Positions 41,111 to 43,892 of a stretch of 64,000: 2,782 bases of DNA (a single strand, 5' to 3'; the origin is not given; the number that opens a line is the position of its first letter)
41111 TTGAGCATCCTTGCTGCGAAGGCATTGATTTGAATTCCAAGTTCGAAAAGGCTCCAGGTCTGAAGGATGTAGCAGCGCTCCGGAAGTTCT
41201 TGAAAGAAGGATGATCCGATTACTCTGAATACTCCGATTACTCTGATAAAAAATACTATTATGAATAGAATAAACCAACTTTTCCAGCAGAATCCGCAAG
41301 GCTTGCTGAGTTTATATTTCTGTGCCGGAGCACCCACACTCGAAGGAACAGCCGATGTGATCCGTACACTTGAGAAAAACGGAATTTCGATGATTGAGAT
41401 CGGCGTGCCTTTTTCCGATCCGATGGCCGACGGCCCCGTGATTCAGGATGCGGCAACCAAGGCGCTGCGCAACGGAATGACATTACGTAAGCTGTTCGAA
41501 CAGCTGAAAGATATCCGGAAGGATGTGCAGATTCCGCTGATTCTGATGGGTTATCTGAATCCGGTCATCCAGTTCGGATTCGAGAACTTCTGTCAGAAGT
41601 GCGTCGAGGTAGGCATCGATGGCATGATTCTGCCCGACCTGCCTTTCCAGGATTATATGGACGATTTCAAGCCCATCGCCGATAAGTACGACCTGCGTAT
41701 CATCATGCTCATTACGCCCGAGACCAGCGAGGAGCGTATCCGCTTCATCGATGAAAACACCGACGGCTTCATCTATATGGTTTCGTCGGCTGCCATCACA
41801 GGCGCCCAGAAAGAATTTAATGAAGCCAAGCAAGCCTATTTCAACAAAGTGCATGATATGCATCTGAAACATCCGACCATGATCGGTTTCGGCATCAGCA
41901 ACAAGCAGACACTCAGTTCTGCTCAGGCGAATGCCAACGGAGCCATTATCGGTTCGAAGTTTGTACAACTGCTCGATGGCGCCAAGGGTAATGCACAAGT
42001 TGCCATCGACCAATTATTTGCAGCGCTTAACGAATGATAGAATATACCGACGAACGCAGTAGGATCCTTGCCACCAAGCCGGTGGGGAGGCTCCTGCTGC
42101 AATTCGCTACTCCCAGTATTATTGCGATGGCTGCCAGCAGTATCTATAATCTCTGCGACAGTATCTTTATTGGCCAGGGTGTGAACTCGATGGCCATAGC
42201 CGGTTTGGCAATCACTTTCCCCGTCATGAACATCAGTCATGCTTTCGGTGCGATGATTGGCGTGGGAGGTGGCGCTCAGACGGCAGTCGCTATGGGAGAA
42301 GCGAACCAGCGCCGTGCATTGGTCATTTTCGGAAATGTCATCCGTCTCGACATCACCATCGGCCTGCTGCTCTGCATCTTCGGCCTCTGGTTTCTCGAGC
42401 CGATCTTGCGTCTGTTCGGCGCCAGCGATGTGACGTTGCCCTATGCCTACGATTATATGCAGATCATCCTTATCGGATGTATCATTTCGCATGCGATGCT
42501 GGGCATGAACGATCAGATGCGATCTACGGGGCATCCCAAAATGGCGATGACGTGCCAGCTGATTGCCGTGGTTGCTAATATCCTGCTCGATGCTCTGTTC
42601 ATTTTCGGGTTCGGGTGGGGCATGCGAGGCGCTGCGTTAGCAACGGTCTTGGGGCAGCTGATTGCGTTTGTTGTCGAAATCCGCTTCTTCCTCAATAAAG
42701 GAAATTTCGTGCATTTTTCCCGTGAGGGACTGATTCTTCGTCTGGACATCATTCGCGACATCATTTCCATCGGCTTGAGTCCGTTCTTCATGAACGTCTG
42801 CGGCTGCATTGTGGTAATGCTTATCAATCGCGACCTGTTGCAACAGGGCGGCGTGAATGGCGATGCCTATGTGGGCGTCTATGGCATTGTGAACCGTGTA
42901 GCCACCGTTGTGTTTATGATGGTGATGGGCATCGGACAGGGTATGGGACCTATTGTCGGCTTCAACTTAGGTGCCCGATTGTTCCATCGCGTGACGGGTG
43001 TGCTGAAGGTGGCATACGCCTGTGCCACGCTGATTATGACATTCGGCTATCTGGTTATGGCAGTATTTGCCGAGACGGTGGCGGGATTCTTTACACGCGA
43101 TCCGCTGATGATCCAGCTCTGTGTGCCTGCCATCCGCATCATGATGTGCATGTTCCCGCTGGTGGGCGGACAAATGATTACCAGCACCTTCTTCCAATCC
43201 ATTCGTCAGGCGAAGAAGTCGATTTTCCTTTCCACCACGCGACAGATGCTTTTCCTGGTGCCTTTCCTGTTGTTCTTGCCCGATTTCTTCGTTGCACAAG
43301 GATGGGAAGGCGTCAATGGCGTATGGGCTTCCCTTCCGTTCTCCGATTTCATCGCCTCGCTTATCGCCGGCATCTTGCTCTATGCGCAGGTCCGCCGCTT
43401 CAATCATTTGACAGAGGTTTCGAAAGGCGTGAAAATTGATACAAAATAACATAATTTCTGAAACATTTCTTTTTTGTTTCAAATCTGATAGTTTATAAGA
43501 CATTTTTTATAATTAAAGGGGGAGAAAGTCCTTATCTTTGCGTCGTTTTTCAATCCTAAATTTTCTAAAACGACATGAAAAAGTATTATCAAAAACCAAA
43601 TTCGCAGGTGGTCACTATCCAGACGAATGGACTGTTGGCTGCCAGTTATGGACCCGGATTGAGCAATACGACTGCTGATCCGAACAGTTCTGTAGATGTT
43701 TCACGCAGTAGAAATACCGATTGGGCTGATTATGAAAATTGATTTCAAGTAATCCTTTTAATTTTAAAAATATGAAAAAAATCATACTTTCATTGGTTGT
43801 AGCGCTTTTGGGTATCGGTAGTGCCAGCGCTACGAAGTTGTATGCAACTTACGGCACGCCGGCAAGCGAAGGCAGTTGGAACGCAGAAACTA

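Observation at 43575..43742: A family of 55-aa peptides paired with the large exported paralogues (second copy 50112-50279)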

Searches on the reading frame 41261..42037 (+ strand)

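Call 4: search_protein_families(library=pfam, proteins=[window:41261-42037:+], max_evalue=0.01)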
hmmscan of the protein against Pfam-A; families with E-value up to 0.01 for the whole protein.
window:41261-42037:+ (258 aa): 1 family
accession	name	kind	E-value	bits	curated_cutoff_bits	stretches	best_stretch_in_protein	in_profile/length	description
PF00290.26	Trp_syntA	-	6.8e-75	251.8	27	1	12-252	8-247/259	Tryptophan synthase alpha chain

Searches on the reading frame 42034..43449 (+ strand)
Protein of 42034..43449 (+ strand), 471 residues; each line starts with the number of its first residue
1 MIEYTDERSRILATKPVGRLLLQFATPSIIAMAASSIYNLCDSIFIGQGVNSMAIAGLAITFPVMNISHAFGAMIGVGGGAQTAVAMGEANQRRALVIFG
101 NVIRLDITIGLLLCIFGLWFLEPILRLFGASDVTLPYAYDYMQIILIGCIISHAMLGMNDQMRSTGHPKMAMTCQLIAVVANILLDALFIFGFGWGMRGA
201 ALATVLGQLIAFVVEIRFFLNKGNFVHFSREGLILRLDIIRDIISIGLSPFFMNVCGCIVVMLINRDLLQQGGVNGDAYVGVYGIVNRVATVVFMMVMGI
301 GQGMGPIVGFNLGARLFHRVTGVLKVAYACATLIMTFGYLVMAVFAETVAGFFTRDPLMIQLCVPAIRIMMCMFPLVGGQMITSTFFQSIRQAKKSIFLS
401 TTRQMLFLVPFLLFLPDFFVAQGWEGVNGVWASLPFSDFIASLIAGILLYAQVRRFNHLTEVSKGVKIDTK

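Call 4: search_protein_families(library=pfam, proteins=[window:42034-43449:+], max_evalue=0.01)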
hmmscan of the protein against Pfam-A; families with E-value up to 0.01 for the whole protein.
window:42034-43449:+ (471 aa): 1 family
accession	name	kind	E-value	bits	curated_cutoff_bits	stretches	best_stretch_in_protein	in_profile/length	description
PF01554.23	MatE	-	1.7e-35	122.6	24.9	2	27-187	1-160/161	MatE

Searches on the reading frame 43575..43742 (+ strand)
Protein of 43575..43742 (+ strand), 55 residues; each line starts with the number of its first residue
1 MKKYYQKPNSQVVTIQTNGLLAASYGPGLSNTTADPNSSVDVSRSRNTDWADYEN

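Call 4: search_protein_families(library=pfam, proteins=[window:43575-43742:+], max_evalue=0.01)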
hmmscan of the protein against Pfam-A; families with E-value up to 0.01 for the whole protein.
window:43575-43742:+ (55 aa): 0 families

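Call 10: search_protein_families(library=ncbifam, proteins=[window:43575-43742:+], max_evalue=1)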
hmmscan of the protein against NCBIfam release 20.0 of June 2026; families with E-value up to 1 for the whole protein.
window:43575-43742:+ (55 aa): 0 families

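Call 13: find_homologous_proteins(query=A1, max_evalue=0.01)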
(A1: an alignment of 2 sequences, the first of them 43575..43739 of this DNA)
Query A1 (2 sequences) (55 aa, profile of the alignment): 2 proteins with E <= 0.01 among 2 candidates.
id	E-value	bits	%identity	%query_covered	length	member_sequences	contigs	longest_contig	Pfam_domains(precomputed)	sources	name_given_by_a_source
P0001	2.0e-30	122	100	100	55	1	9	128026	-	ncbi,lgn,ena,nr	ncbi:MAG: hypothetical protein IJP70_03525 [Bacteroidales bacterium]|nr:hypothetical protein [Bacter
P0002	7.1e-29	118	35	95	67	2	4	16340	-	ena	-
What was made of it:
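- Tried and rejected: It returned only the two themselves (call 13).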

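Call 16: find_encoding_contigs(protein=P0001, flank=10000, max_places=10)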
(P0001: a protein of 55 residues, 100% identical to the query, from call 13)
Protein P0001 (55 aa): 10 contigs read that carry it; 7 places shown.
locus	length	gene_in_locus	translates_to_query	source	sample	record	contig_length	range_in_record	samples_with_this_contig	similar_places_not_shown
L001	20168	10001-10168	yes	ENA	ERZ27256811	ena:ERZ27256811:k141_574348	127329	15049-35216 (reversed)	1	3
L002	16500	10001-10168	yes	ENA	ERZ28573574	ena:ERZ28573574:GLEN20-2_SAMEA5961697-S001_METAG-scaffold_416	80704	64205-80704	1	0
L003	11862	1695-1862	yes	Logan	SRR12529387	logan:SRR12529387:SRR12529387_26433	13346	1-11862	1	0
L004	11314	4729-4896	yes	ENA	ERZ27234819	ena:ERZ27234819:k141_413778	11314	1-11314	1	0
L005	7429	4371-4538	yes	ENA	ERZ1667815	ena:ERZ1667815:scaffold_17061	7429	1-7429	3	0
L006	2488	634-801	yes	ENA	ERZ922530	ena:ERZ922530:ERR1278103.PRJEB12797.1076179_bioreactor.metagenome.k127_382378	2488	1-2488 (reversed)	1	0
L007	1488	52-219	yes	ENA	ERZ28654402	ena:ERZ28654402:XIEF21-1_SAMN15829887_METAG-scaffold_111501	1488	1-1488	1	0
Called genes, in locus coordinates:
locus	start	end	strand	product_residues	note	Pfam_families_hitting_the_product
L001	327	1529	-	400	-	PF01497:Peripla_BP_2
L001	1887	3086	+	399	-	PF00291:PALP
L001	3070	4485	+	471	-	PF04715:, PF00425:Chorismate_bind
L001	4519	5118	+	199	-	PF00117:GATase, PF07722:Peptidase_C26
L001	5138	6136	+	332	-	PF02885:Glycos_trans_3N, PF00591:Glycos_transf_3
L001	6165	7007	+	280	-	PF00218:IGPS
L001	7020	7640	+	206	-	PF00697:PRAI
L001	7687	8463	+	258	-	PF00290:Trp_syntA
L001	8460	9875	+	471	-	PF01554:MatE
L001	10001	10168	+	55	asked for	-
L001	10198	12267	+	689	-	-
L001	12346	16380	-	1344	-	PF07494:Reg_prop (weak), PF08450:SGL (faint), PF24684:Vgb_lyase (faint), PF00512:HisKA, PF02518:HATPase_c, PF00072:Response_reg, PF12833:HTH_18, PF00165:HTH_AraC, +1 more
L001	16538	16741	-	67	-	-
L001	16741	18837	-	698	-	-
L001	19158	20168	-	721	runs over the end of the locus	PF22745:Nlig-Ia, PF01653:DNA_ligase_aden, PF03120:OB_DNA_ligase, PF14520:HHH_5 (faint), PF12826:HHH_2, PF00533:BRCT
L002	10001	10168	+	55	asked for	-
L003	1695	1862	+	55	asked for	-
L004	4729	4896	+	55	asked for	-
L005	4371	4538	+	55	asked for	-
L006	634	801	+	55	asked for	-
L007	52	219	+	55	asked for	-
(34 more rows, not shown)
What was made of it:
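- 43575..43742 (+): pep1: a 55-aa member of the small acidic peptide family, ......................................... An identical protein is called as a gene on 9-10 public contigs (calls 13, 16).
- Checked: Public gene calls use that start (call 16). Both ORFs are called as genes in public assemblies (call 16).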

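Call 17: search_protein_representatives(alignment_id=A1)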
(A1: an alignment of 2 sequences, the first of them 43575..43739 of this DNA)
Query: 2 sequences, 57 profile positions. Proteins with E-value up to 0.001 (for the whole library): 68; up to 1e-10: 3; up to 1e-30: 1. The best 68 are listed.
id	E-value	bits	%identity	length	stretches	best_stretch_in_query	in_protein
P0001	6.4e-31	122.4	-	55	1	1-57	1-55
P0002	2.3e-29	117.5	-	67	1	1-56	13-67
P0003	1.2e-15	73.6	-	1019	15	18-39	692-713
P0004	1.0e-07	48.1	-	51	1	1-56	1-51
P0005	1.5e-06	44.4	-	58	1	1-56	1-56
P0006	2.4e-06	43.7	-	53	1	1-41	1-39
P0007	3.1e-06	43.3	-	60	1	1-56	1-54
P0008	6.1e-06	42.4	-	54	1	4-56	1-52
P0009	9.6e-06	41.8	-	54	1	1-55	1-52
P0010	1.2e-05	41.4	-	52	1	1-57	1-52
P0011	1.4e-05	41.2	-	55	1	1-46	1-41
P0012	1.4e-05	41.2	-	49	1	1-54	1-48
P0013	1.5e-05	41.2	-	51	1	1-56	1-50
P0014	1.7e-05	41.0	-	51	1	1-56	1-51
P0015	2.4e-05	40.5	-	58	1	1-55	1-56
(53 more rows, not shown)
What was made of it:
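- Checked: 68 proteins at E<=1e-3 in an exhaustive HMMER scan of 1.84 billion representatives, nearly all 42-71 aa and matched end to end (call 17).
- Tried and rejected: The exhaustive search was needed (call 17).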

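Call 23: search_protein_families(library=ncbifam, alignment_id=A2, max_evalue=1)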
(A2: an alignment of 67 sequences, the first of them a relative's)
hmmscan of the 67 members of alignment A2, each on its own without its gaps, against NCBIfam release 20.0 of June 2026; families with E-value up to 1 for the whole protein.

A. member 1, P0001 (55 aa): 0 families

B. families by the number of members that match (of 67 scanned): 11 families
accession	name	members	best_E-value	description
NF033528.1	lasso_cyano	3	0.049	lasso peptide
NF033524.1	lasso_PadeA_fam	1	0.021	paeninodin family lasso peptide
TIGR00996.1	Mtu_fam_mce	1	0.021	MCE family protein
TIGR00745.1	apbA_panE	1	0.024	2-dehydropantoate 2-reductase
NF042427.1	lasso_burhizin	1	0.047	burhizin family lasso peptide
NF053614.1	AfsKbindKbpAStmc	1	0.081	AfsK-binding protein KbpA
TIGR00512.1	salvage_mtnA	1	0.098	S-methyl-5-thioribose-1-phosphate isomerase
TIGR00524.1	eIF-2B_rel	1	0.1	S-methyl-5-thioribose-1-phosphate isomerase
NF009594.0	PRK13036.1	1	0.11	superantigen-like protein SSL11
NF003015.0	PRK03858.1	1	0.12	DNA polymerase IV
NF050043.1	rSAM_RiPP_SSH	1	0.17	SSH motif RaS-RiPP peptide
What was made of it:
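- On RiPP precursor (RRE / lasso-type leader): The best hits are lasso_PadeA at E=0.021 and lasso_cyano at E=0.049, in 1-3 of 67 members and far below cutoffs (call 23).
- The YxxP motif plus hydrophobic residues gives faint hits to lasso-peptide leader models, with 3 lasso families and 1 rSAM RiPP family among 11 weak hits (call 23).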

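Call 24: search_protein_families(library=pfam, alignment_id=A2, max_evalue=1)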
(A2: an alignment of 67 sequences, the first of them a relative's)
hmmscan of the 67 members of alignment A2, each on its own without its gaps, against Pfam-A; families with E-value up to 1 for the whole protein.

A. member 1, P0001 (55 aa): 0 families

B. families by the number of members that match (of 67 scanned): 10 families
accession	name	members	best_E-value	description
PF15973.10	DUF4766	1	0.019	Domain of unknown function (DUF4766)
PF04397.21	LytTR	1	0.022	LytTr DNA-binding domain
PF05220.18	MgpC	1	0.023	MgpC adhesin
PF05866.16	RusA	1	0.025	Endodeoxyribonuclease RusA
PF12930.12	DUF3836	1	0.039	Family of unknown function (DUF3836)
PF24521.3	Ank_KRIT1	1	0.058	KRIT1 ankyrin-repeats domain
PF19392.5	DUF5967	1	0.083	Family of unknown function (DUF5967)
PF15888.10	FOG_N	1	0.088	Folded gastrulation N-terminus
PF08306.17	Glyco_hydro_98M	1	0.13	Glycosyl hydrolase family 98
PF18344.7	CBM32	1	0.2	Carbohydrate binding module family 32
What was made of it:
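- On RiPP precursor (RRE / lasso-type leader): Pfam gives nothing (call 24).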

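Call 25: find_homologous_proteins(query=A2, max_evalue=0.001)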
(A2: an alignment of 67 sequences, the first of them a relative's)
Query A2 (67 sequences) (55 aa, profile of the alignment): 301 proteins with E <= 0.001 among 482 candidates; the best 120 are listed.
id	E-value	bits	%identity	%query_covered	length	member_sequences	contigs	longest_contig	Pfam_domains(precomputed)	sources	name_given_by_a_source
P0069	8.0e-16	76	41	80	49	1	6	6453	-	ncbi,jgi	jgi:hypothetical protein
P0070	1.7e-15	75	38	95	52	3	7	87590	-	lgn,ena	-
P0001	8.4e-15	73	100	100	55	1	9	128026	-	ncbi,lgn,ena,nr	ncbi:MAG: hypothetical protein IJP70_03525 [Bacteroidales bacterium]|nr:hypothetical protein [Bacter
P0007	2.1e-14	71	42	44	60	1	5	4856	-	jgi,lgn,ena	-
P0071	3.6e-14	71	50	51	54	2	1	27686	-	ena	-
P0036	4.4e-14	70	31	91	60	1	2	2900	-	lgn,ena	-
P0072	5.1e-14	70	50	51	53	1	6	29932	-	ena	-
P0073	5.3e-14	70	46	44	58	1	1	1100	-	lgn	-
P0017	7.2e-14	70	-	-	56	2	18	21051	-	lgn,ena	-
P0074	7.9e-14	70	31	100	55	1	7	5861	-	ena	-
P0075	9.3e-14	69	35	100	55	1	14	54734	-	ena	-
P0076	9.9e-14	69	33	91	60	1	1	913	-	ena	-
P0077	1.0e-13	69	46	44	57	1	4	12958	-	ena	-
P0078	1.1e-13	69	35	87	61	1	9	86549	-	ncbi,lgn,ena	-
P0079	2.3e-13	68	46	44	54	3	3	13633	-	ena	-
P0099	2.5e-12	65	42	95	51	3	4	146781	-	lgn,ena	-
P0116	6.2e-12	63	29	100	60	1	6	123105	-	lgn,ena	-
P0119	7.5e-12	63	39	95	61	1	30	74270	-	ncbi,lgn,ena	-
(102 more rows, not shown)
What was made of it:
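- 43575..43742 (+): Family membership (calls 17, 25).
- Checked: 301 clusters with a 67-sequence profile (call 25).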

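Call 26: find_encoding_contigs(protein=P0099, flank=8000, max_places=2)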
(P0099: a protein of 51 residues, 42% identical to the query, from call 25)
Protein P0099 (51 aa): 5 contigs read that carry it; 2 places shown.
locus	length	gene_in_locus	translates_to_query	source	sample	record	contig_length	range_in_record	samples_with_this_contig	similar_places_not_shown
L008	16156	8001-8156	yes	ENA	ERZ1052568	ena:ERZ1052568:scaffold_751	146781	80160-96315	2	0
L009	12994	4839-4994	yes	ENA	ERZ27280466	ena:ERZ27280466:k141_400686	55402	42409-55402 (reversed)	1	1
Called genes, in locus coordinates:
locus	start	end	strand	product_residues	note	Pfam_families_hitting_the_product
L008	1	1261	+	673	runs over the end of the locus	PF00270:DEAD (weak), PF04851:ResIII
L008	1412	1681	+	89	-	-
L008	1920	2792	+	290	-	PF01012:ETF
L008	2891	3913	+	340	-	PF01012:ETF, PF00766:ETF_alpha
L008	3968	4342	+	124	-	PF05635:23S_rRNA_IVP, PF22296:bAvd (weak)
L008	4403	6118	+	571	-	-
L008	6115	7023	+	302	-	PF03547:Mem_trans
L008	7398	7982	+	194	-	-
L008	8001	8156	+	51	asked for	-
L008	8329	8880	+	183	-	PF15889:DUF4738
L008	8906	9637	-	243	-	PF00702:Hydrolase, PF12710:HAD (weak), PF13419:HAD_2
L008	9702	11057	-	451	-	PF00342:PGI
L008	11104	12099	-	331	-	PF01210:NAD_Gly3P_dh_N, PF07479:NAD_Gly3P_dh_C, PF20618:GPD_NAD_C_bact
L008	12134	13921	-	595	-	PF01336:tRNA_anti-codon, PF00152:tRNA-synt_2, PF14229:DUF4332 (weak)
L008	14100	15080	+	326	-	PF00480:ROK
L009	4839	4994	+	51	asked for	-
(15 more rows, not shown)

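Call 27: find_encoding_contigs(protein=P0116, flank=8000, max_places=2)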
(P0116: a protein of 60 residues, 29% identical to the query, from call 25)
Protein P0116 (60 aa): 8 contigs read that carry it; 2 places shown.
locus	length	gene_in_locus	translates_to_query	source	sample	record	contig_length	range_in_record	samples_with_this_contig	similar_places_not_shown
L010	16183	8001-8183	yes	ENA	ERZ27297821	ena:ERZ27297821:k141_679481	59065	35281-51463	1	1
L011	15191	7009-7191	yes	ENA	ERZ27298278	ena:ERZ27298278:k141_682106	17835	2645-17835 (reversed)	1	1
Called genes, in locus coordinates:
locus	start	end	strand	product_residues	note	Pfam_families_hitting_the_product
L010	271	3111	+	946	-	-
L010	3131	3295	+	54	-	-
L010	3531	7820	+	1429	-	PF00326:Peptidase_S9 (faint), PF02230:Abhydrolase_2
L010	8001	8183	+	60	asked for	-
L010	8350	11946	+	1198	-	PF12799:LRR_4 (weak)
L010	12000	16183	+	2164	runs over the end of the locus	PF07705:CARDB (faint), PF13620:CarboxypepD_reg, PF18998:Flg_new_2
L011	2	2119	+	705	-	?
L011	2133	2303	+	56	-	-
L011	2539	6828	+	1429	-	PF00326:Peptidase_S9 (faint), PF02230:Abhydrolase_2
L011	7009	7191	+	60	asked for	-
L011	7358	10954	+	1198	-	PF12799:LRR_4 (weak)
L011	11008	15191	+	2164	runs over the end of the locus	PF07705:CARDB (faint), PF13620:CarboxypepD_reg, PF18998:Flg_new_2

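Call 28: find_encoding_contigs(protein=P0119, flank=8000, max_places=2)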
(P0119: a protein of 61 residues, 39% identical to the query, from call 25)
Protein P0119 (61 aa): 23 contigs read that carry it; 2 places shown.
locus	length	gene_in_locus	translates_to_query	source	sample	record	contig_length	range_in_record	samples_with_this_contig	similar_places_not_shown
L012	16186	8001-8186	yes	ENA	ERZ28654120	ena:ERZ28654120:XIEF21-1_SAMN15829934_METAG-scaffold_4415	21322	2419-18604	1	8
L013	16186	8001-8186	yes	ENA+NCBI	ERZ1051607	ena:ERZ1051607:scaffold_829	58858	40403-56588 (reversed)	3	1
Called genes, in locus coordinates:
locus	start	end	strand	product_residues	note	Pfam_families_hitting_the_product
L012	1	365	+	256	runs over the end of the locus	-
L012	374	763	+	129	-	PF03840:SecG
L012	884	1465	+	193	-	-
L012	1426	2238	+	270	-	PF03649:UPF0014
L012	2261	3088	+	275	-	PF00398:RrnaAD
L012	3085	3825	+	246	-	PF00881:Nitroreductase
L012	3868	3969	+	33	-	-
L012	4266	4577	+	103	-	-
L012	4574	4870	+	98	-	-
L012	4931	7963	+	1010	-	-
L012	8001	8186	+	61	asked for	-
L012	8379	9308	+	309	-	PF18491:SRA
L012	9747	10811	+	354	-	PF01637:ATPase_2, PF13173:AAA_14 (faint), PF13401:AAA_22 (weak)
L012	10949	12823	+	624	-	PF00009:GTP_EFTU, PF01926:MMR_HSR1 (faint), PF22042:EF-G_D2, PF03144:GTP_EFTU_D2, PF00679:EFG_C, PF21018:BipA_C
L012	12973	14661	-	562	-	PF00657:Lipase_GDSL, PF13472:Lipase_GDSL_2, PF00657:Lipase_GDSL (weak), PF13472:Lipase_GDSL_2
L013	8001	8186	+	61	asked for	-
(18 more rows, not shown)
